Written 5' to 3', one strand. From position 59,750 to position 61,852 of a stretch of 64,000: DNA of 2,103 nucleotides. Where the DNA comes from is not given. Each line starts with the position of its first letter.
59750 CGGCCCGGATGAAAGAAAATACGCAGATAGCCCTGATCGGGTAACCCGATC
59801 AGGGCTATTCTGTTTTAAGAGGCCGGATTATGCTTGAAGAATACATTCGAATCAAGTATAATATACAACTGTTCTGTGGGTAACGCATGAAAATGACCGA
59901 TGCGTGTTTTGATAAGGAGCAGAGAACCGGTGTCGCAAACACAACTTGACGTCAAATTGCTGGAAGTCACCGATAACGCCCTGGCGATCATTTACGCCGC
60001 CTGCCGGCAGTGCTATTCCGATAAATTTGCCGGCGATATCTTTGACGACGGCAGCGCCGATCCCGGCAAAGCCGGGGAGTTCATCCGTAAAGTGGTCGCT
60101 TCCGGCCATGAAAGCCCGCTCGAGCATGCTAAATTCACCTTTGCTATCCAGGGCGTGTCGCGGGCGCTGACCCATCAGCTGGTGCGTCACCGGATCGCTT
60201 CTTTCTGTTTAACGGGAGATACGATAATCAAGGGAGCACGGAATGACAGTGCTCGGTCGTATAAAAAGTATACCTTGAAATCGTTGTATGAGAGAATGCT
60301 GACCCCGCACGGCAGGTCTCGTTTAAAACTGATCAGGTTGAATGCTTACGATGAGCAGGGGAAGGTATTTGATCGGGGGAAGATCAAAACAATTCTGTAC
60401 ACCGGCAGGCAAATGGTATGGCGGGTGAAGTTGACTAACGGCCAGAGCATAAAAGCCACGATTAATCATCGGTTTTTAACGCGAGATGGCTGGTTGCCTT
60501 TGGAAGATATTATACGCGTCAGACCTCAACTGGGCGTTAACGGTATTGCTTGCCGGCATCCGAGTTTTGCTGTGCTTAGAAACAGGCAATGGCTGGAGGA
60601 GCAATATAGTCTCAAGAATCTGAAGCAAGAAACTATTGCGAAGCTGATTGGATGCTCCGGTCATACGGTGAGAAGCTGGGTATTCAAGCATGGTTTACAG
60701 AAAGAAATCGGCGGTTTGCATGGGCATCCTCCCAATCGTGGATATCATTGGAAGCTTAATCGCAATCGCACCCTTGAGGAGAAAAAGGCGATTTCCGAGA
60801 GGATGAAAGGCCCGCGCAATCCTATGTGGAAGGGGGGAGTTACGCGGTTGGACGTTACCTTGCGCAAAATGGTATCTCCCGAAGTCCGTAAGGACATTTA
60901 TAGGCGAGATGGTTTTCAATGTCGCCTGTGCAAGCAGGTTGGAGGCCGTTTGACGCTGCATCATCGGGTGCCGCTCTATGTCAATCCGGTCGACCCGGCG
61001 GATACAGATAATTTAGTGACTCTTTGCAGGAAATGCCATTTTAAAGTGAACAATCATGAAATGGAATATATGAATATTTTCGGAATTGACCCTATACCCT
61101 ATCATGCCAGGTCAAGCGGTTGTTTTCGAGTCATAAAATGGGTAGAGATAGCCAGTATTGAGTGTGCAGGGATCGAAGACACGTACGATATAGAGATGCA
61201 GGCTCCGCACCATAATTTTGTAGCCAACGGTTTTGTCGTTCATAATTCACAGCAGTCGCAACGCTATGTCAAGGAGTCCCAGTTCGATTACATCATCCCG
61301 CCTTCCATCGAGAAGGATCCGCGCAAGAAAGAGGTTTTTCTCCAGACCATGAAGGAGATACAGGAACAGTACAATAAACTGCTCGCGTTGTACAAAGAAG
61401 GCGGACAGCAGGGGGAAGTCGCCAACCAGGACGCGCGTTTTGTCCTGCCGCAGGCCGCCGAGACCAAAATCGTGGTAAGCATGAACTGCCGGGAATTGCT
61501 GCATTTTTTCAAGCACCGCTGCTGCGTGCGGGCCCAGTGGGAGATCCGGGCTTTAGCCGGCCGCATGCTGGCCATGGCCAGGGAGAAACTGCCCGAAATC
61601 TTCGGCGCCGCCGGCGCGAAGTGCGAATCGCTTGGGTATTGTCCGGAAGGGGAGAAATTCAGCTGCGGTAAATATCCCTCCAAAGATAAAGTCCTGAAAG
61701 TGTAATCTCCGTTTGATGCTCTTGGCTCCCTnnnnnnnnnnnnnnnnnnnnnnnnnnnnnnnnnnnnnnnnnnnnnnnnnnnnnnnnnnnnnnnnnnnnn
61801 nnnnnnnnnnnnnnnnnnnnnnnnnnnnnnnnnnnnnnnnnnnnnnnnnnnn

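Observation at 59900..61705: ThyX interrupted by a 347 aa HNH-intein exactly inside the RHR...S active-site signature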

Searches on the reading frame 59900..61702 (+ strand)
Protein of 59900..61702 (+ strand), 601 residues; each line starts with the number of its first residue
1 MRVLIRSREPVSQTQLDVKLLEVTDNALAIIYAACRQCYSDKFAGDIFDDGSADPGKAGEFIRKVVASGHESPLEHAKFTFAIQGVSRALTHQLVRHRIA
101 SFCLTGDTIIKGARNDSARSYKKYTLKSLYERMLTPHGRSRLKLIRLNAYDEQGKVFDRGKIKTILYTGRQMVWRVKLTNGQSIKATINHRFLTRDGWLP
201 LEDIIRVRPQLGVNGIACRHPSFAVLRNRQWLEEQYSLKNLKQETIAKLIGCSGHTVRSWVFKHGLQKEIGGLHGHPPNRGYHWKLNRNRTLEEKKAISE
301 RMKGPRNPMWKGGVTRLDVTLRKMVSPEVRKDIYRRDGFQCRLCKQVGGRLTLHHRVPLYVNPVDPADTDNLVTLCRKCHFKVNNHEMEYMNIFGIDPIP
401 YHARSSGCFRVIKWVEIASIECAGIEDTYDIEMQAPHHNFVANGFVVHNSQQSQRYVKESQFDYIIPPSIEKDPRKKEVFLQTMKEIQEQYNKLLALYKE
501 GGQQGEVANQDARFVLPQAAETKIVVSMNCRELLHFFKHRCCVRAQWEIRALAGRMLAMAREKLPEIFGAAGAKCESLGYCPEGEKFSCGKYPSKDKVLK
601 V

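Call 4: search_protein_families(library=pfam, max_evalue=0.1, proteins=[window:59900-61702:+])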
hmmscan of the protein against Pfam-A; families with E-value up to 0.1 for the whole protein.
seq(601 aa): 3 families
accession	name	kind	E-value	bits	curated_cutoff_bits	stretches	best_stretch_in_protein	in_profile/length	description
PF02511.20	Thy1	-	2.2e-64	217.2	24.8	2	448-566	81-191/191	Thymidylate synthase complementing protein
PF14890.11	Intein_splicing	-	8e-11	42.4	35.8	1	158-449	37-155/155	Intein splicing domain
PF01844.29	HNH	-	6.6e-06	26.6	21.4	1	341-385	1-46/47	HNH endonuclease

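Call 5: search_protein_families(library=ncbifam, max_evalue=0.1, proteins=[window:59900-61702:+])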
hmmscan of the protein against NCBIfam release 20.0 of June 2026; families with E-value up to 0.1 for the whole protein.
seq(601 aa): 16 families
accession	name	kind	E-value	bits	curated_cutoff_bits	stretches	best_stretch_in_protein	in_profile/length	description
TIGR02170.1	thyX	equivalog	9.1e-54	182.2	87.9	2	448-570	82-210/211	FAD-dependent thymidylate synthase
NF005852.0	PRK07773.1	equivalog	6.8e-17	61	780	2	101-204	396-484/886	replicative DNA helicase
NF038162.1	RtcB_rel_intein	exception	1.4e-07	30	1150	1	414-450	541-579/961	intein-containing RtcB family protein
NF040563.1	guided_IscB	equivalog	1.7e-07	30.7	175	1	327-390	181-242/314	RNA-guided endonuclease IscB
NF011418.0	PRK14845.1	equivalog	1.3e-06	26.5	756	2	412-451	438-476/1049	translation initiation factor IF-2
TIGR01445.1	intein_Nterm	domain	2.7e-05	25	24.5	1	103-194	1-83/83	intein N-terminal splicing region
TIGR01443.1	intein_Cterm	domain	3.3e-05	24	15.6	1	428-450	2-24/24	intein C-terminal splicing region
NF038136.1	rSAM_Rv_intein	exception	3.7e-05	22.8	700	1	169-450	125-335/574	intein-containing Rv2578c family radical SAM protein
NF006207.0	PRK08332.1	equivalog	4.5e-05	20.8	2400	1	167-204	942-979/1684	vitamin B12-dependent ribonucleotide reductase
NF007079.0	PRK09532.1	equivalog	0.00052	18.3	1525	1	147-206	804-863/876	DNA polymerase III subunit alpha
NF038098.1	GyrA_w_intein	exception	0.00055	17.9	1850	1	414-451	502-539/1232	intein-containing DNA gyrase subunit A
NF003158.0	PRK04132.1-3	equivalog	0.0012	16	1750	0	421-569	1228-1372/1437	replication factor C small subunit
NF033545.0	transpos_IS630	equivalog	0.0031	17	100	1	240-301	12-71/299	IS630 family transposase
NF041791.1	anti-phage_ZorE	equivalog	0.004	16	600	1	328-454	195-320/358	type II Zorya anti-phage system protein ZorE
NF008621.0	PRK11607.1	equivalog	0.034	12.9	613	1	148-203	306-361/377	putrescine ABC transporter ATP-binding subunit PotG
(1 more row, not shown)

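Call 6: find_homologous_proteins(query=window:59900-61702:+)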
Query window:59900-61702:+ (601 aa): 514 proteins with E <= 0.001 among 6302 candidates; the best 120 are listed.
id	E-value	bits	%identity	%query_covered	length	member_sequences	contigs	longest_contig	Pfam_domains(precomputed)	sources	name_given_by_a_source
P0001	0.0e+0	1390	100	98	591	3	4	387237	PF01844.30,PF02511.21,PF14890.12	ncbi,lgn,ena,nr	ncbi:MAG TPA: FAD-dependent thymidylate synthase [Candidatus Omnitrophota bacterium]|nr:FAD-dependen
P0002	7.2e-286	968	67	97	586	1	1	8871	PF01844.30,PF02511.21,PF14890.12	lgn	-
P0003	2.9e-285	966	68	97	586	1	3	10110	PF01844.30,PF02511.21,PF14890.12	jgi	-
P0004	6.4e-285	965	67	97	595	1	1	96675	PF01844.30,PF02511.21,PF14890.12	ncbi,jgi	jgi:thymidylate synthase ThyX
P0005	1.3e-283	960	67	97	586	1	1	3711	PF01844.30,PF02511.21,PF14890.12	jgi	-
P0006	1.6e-282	957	67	97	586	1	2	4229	PF01844.30,PF02511.21,PF14890.12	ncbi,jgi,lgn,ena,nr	ncbi:MAG: FAD-dependent thymidylate synthase [Candidatus Omnitrophica bacterium]|nr:FAD-dependent th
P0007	2.4e-282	956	67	97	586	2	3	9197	PF01844.30,PF02511.21,PF14890.12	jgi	-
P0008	7.9e-282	954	66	98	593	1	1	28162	PF01844.30,PF02511.21,PF14890.12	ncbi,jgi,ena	-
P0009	4.4e-281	952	67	98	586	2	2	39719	PF01844.30,PF02511.21,PF14890.12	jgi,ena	-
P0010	1.1e-278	944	66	98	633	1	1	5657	PF02511.21,PF14890.12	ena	-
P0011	8.4e-278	941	66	97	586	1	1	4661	PF02511.21,PF14890.12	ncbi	-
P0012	1.0e-242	825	62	93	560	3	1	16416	PF01844.30,PF04545.23,PF02511.21,PF14890.12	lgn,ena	-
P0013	9.1e-224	763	56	98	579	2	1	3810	PF01844.30,PF02511.21,PF14890.12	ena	-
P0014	1.3e-223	762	56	97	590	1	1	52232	PF13384.13,PF01844.30,PF04545.23,PF02511.21,PF14890.12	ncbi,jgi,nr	ncbi:MAG: FAD-dependent thymidylate synthase [Deltaproteobacteria bacterium]|nr:FAD-dependent thymid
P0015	4.3e-223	760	57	98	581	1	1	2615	PF01844.30,PF02511.21,PF14890.12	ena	-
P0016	2.7e-221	754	56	98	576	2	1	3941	PF01844.30,PF02511.21,PF14890.12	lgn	-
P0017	3.1e-221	754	55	99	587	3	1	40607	PF01844.30,PF02511.21,PF14890.12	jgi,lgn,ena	-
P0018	8.8e-216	736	54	98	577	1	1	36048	PF01844.30,PF02511.21,PF14890.12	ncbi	-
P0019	1.3e-210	719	55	98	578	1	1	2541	PF01844.30,PF02511.21,PF14890.12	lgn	-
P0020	3.9e-192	658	66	68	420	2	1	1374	PF01844.30,PF02511.21,PF14890.12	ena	-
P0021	8.6e-185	634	71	35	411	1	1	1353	PF02511.21,PF14890.12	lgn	-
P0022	2.1e-147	510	45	96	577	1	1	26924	PF01844.30,PF02511.21,PF14890.12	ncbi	ncbi:MAG: FAD-dependent thymidylate synthase [Patescibacteria group bacterium]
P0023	5.5e-140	486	46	97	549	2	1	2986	PF02511.21,PF14890.12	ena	-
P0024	2.0e-122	428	42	96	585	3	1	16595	PF01844.30,PF02511.21,PF14890.12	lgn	-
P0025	4.5e-121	423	42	91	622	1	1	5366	PF01844.30,PF02511.21,PF14890.12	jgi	jgi:thymidylate synthase ThyX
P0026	6.7e-121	423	40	95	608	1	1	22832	PF02511.21,PF14890.12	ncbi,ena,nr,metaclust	ncbi:MAG: FAD-dependent thymidylate synthase [Candidatus Bathyarchaeota archaeon BA1]|nr:MAG: FAD-de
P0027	2.7e-120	421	41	97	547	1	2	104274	PF02511.21,PF14890.12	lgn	-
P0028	1.7e-118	415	43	86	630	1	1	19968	PF01844.30,PF02511.21,PF14890.12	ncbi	-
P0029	1.1e-117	412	41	86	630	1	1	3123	PF01844.30,PF02511.21,PF14890.12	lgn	-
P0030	1.4e-117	412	41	91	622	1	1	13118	PF01844.30,PF02511.21,PF14890.12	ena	-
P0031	2.7e-117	411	42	85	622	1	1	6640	PF01844.30,PF02511.21,PF14890.12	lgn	-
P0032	2.7e-117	411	41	86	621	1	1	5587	PF02511.21,PF14890.12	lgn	-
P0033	3.5e-117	411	40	91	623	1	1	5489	PF08402.17,PF01844.30,PF02511.21,PF14890.12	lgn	-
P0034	1.0e-116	409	41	94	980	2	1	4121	PF01844.30,PF14528.12,PF02511.21,PF14890.12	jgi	jgi:flavin-dependent thymidylate synthase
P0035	2.2e-116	408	41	90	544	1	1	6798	PF01844.30,PF02511.21,PF14890.12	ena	-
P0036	5.7e-115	403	41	86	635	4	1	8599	PF02511.21,PF14890.12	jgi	jgi:thymidylate synthase (FAD)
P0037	1.2e-114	402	38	59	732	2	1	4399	PF12728.14,PF13411.13,PF13384.13,PF01844.30,PF13518.13,PF13542.13,PF02511.21,PF14890.12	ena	-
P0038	4.6e-114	400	41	90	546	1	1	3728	PF01844.30,PF02511.21,PF14890.12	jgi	jgi:thymidylate synthase (FAD)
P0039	6.5e-114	400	40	90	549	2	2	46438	PF01844.30,PF02511.21,PF14890.12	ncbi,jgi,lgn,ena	-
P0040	2.3e-113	398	38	91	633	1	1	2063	PF01844.30,PF02511.21,PF14890.12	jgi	-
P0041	8.8e-113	396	39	92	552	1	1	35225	PF01844.30,PF02511.21,PF14890.12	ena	-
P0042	1.0e-112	396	40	89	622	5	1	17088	PF01844.30,PF02511.21,PF14890.12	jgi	jgi:thymidylate synthase (FAD)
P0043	1.2e-112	396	38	91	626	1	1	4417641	PF01844.30,PF02511.21,PF14890.12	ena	-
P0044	1.1e-111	392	37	94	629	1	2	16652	PF01844.30,PF02511.21,PF14890.12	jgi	jgi:thymidylate synthase ThyX/5-methylcytosine-specific restriction endonuclease McrA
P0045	1.6e-111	392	33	88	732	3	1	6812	PF00376.30,PF13411.13,PF01844.30,PF01527.27,PF13518.13,PF13542.13,PF02511.21,PF14890.12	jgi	jgi:thymidylate synthase ThyX/transposase-like protein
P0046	2.4e-111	391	41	90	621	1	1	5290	PF01844.30,PF02511.21,PF14890.12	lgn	-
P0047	7.5e-111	390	38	93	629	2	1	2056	PF01844.30,PF02511.21,PF14890.12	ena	-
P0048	1.2e-110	389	40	85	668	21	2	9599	PF01844.30,PF02511.21,PF14890.12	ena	-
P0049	1.7e-110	389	41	85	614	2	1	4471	PF01844.30,PF02511.21,PF14890.12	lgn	-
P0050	1.0e-109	386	41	86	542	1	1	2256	PF01844.30,PF02511.21,PF14890.12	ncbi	-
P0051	1.2e-109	386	40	91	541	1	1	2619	PF01844.30,PF02511.21,PF14890.12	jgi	-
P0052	7.1e-109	383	34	85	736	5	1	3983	PF00376.30,PF13411.13,PF13518.13,PF13542.13,PF02511.21,PF14890.12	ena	-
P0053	8.0e-109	383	38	94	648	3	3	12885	PF01844.30,PF02511.21,PF14890.12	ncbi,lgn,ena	-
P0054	1.0e-108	383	40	85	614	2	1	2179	PF01844.30,PF02511.21,PF14890.12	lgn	-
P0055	1.2e-108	382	40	90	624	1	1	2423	PF01844.30,PF02511.21,PF14890.12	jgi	jgi:thymidylate synthase (FAD)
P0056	1.6e-108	382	38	94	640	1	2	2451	PF01844.30,PF02511.21,PF14890.12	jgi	jgi:flavin-dependent thymidylate synthase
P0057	2.8e-108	381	38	94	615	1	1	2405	PF01844.30,PF02511.21,PF14890.12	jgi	jgi:thymidylate synthase ThyX/5-methylcytosine-specific restriction endonuclease McrA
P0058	3.9e-108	381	39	94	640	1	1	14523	PF01844.30,PF02511.21,PF14890.12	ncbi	-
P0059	5.0e-108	380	39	96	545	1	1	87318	PF02511.21,PF14890.12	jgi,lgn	-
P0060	8.6e-108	380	38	88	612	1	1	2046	PF02511.21,PF14890.12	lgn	-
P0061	1.1e-107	379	40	85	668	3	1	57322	PF01844.30,PF02511.21,PF14890.12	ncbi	-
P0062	1.5e-107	379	39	85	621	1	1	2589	PF01844.30,PF02511.21,PF14890.12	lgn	-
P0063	3.1e-107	378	37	90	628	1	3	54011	PF01844.30,PF02511.21,PF14890.12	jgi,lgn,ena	-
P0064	4.7e-107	377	40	89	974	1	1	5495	PF01844.30,PF02511.21,PF14890.12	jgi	jgi:thymidylate synthase (FAD)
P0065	6.8e-107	377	39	88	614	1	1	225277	PF01844.30,PF02511.21,PF14890.12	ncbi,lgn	ncbi:MAG: FAD-dependent thymidylate synthase [Gemmatimonadaceae bacterium]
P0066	6.5e-106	373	37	90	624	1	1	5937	PF01844.30,PF02511.21,PF14890.12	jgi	jgi:thymidylate synthase (FAD)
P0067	7.5e-106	373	38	91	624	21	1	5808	PF01844.30,PF02511.21,PF14890.12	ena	-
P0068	3.9e-105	371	38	88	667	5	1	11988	PF01844.30,PF02511.21,PF14890.12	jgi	jgi:thymidylate synthase (FAD)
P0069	1.1e-104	369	32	85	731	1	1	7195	PF00376.30,PF13411.13,PF01844.30,PF01527.27,PF13542.13,PF02511.21,PF14890.12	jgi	jgi:thymidylate synthase (FAD)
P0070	1.1e-104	369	38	90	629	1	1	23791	PF01844.30,PF02511.21,PF14890.12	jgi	jgi:thymidylate synthase (FAD)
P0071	1.3e-103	366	51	38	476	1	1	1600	PF02511.21,PF14890.12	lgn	-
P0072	2.0e-103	365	39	96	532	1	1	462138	PF02511.21,PF14890.12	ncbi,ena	-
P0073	2.8e-103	365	38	88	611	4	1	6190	PF01844.30,PF02511.21,PF14890.12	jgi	jgi:thymidylate synthase ThyX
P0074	4.0e-103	364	37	88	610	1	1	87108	PF01844.30,PF02511.21,PF14890.12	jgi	jgi:thymidylate synthase ThyX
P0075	1.0e-102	363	36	88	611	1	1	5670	PF01844.30,PF02511.21,PF14890.12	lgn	-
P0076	1.3e-102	362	38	88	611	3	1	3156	PF01844.30,PF02511.21,PF14890.12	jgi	jgi:thymidylate synthase (FAD)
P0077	2.1e-102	362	36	88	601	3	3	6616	PF01844.30,PF02511.21,PF14890.12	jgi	jgi:thymidylate synthase ThyX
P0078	3.1e-102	361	32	86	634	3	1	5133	PF00376.30,PF13411.13,PF13384.13,PF13518.13,PF08281.19,PF14890.12,PF12728.14,PF13551.13,PF01844.30,PF13542.13,PF02511.21,PF08822.18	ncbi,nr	ncbi:MAG: FAD-dependent thymidylate synthase, partial [Armatimonadetes bacterium]|nr:FAD-dependent t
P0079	4.1e-102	361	36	88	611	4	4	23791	PF01844.30,PF02511.21,PF14890.12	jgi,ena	jgi:thymidylate synthase (FAD)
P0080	5.1e-102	361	36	93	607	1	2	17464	PF01844.30,PF13518.13,PF02511.21,PF14890.12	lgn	-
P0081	8.4e-102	360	38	95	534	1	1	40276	PF02511.21,PF14890.12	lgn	-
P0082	1.1e-101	359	39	98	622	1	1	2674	PF13384.13,PF02511.21,PF14890.12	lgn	-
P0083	1.5e-101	359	36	95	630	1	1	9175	PF01844.30,PF02511.21,PF14890.12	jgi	jgi:thymidylate synthase (FAD)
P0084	2.9e-101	358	38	96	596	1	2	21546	PF02511.21,PF14890.12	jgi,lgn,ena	jgi:flavin-dependent thymidylate synthase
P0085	3.1e-101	358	38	96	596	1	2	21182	PF02511.21,PF14890.12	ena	-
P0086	1.5e-100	356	38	96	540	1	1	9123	PF02511.21,PF14890.12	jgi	jgi:thymidylate synthase ThyX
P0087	2.1e-100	355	37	88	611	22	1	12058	PF01844.30,PF02511.21,PF14890.12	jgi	-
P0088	4.0e-100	354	37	96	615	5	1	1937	PF02511.21,PF14890.12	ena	-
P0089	2.8e-99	351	35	85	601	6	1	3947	PF02511.21,PF14890.12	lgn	-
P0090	3.3e-99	351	37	85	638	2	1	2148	PF01844.30,PF02511.21,PF14890.12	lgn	-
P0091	4.6e-99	351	35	97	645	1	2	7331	PF02511.21,PF14890.12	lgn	-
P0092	1.5e-98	349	37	97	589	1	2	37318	PF02511.21,PF14890.12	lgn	-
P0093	6.7e-98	347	34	96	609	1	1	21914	PF02511.21,PF14890.12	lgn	-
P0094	1.6e-96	342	36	86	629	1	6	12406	PF01844.30,PF02511.21,PF14890.12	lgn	-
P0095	2.2e-96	342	39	78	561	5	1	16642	PF01844.30,PF02511.21,PF14890.12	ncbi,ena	-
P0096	2.4e-96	342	39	96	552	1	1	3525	PF02511.21,PF14890.12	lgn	-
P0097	2.9e-96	342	38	86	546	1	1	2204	PF01844.30,PF02511.21,PF14890.12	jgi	jgi:thymidylate synthase ThyX/5-methylcytosine-specific restriction endonuclease McrA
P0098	3.3e-96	341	36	96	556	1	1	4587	PF01381.29,PF02511.21,PF14890.12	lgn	-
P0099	7.9e-96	340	34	96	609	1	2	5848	PF02511.21,PF14890.12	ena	-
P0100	8.1e-96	340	36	91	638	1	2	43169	PF01844.30,PF02511.21,PF14890.12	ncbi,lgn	-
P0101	1.1e-95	340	36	80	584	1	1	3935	PF01844.30,PF02511.21,PF14890.12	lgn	-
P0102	1.4e-95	339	37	96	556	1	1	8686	PF01381.29,PF02511.21,PF14890.12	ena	-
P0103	6.4e-95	337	39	78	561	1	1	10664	PF01844.30,PF02511.21,PF14890.12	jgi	jgi:5-methylcytosine-specific restriction endonuclease McrA/DNA-binding XRE family transcriptional r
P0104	1.1e-94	336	36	92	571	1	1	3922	PF01844.30,PF02511.21,PF14890.12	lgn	-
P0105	2.2e-93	332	38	93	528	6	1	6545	PF02511.21,PF14890.12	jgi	-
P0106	3.5e-93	331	33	95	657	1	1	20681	PF01844.30,PF02511.21,PF14890.12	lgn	-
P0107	5.4e-93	331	36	97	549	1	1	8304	PF02511.21,PF14890.12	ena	-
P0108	2.7e-92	328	38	96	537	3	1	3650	PF02511.21,PF14890.12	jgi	jgi:thymidylate synthase ThyX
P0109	3.4e-92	328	37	96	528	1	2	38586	PF02511.21,PF14890.12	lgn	-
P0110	7.3e-91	324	34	90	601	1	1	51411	PF01844.30,PF02511.21,PF14890.12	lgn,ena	-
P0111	8.0e-91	324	38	90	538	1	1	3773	PF01844.30,PF02511.21,PF14890.12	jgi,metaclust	metaclust:\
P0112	2.0e-90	322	34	95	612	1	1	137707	PF01844.30,PF02511.21,PF14890.12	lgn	-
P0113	2.8e-90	322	36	85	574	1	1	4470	PF01844.30,PF02511.21,PF14890.12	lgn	-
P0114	4.2e-90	321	36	88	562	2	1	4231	PF01844.30,PF02511.21,PF14890.12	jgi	jgi:thymidylate synthase ThyX/5-methylcytosine-specific restriction endonuclease McrA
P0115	1.1e-89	320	37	98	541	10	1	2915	PF02511.21,PF14890.12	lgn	-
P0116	8.1e-89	317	37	96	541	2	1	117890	PF02511.21,PF14890.12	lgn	-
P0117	2.8e-88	315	38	96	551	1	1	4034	PF02511.21,PF14890.12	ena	-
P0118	4.5e-88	314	38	96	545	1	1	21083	PF02511.21,PF14890.12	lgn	-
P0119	5.6e-88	314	56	28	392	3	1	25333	PF02511.21,PF14890.12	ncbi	-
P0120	2.3e-87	312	36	96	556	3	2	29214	PF02511.21,PF14890.12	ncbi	-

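Call 22: search_dna_similar(query=window:59930-61702:+, collection=phages, mode=protein, max_rows=30)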
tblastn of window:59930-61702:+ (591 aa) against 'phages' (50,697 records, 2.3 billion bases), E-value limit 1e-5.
Records with a match: 159; places in all: 159; records where one place covers at least 80% of the query: 3.
Best place of each record, by identity: <60% 159.
By first word of the organism name: Halorubrum 31; Bacillus 23; Staphylococcus 15; Mycobacterium 15; Clostridium 14; Haloarcula 12; Gordonia 8; Bacteriophage 7; Sulfolobus 7; Streptomyces 6; and 15 more.
By host as written in the record: Halorubrum sp. 18; - 15; Mycobacterium smegmatis mc2 155 13; Clostridium perfringens 11; Haloarcula californiae 8; Bacillus cereus 5; Halorubrum coriense 5; Staphylococcus carnosus TM300 5; and 49 more.
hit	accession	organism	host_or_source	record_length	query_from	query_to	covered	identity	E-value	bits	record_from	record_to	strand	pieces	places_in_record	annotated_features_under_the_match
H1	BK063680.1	Caudoviricetes sp. vir335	Methanomassiliicoccales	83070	5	586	98%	30.2%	5e-57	213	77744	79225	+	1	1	thymidylate synthase | hypothetical protein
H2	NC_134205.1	Caudoviricetes sp. vir335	Methanomassiliicoccales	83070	5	586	98%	30.2%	5e-57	213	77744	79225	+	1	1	thymidylate synthase | hypothetical protein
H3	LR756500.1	uncultured phage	metagenomic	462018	15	558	92%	27.7%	2e-37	155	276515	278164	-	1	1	record has no annotation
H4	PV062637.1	Nitratidesulfovibrio phage SRB7757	Nitratidesulfovibrio vulgaris ATCC7757 ...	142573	14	588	53%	37.6%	2e-19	185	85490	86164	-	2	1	record has no annotation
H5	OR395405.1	Desulfovibrio phage 7757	Desulfovibrio vulgaris ATCC 7757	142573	14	588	53%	37.6%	2e-19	185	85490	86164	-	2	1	record has no annotation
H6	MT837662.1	Bacteriophage sp.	human fecal samples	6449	6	581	40%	42.9%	5e-26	194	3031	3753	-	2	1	record has no annotation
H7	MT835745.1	Bacteriophage sp.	human fecal samples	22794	6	581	39%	42.0%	5e-15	157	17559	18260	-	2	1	record has no annotation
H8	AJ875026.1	Acidianus rod-shaped virus 1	-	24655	6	565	45%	34.4%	1e-13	144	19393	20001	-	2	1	putative thymidylate synthase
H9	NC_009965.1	Acidianus rod-shaped virus 1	Acidianus sp. Acii26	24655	6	565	45%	34.4%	1e-13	144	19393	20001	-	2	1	thymidylate synthase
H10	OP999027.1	Sulfolobus tengchongensis spindle-shaped virus 4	Sulfolobus tengchongensis 1201-4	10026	8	590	40%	36.8%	5e-13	134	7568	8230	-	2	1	FAD-dependent thymidylate synthase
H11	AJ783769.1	Sulfolobus virus STSV1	Sulfolobus tengchongensis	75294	8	590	40%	36.4%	1e-12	133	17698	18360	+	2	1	thyX: thymidylate synthase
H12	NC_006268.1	Sulfolobus virus STSV1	Sulfolobus tengchongensis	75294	8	590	40%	36.4%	1e-12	133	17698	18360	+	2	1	thyX: thymidylate synthase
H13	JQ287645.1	Sulfolobus virus STSV2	Sulfolobus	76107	8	590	40%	36.3%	1e-12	133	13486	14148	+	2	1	thymidylate synthase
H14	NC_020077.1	Sulfolobus virus STSV2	Sulfolobus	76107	8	590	40%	36.3%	1e-12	133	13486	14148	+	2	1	thymidylate synthase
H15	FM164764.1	Stygiolobus rod-shaped virus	-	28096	5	565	36%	38.2%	1e-11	137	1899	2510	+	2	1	hypothetical protein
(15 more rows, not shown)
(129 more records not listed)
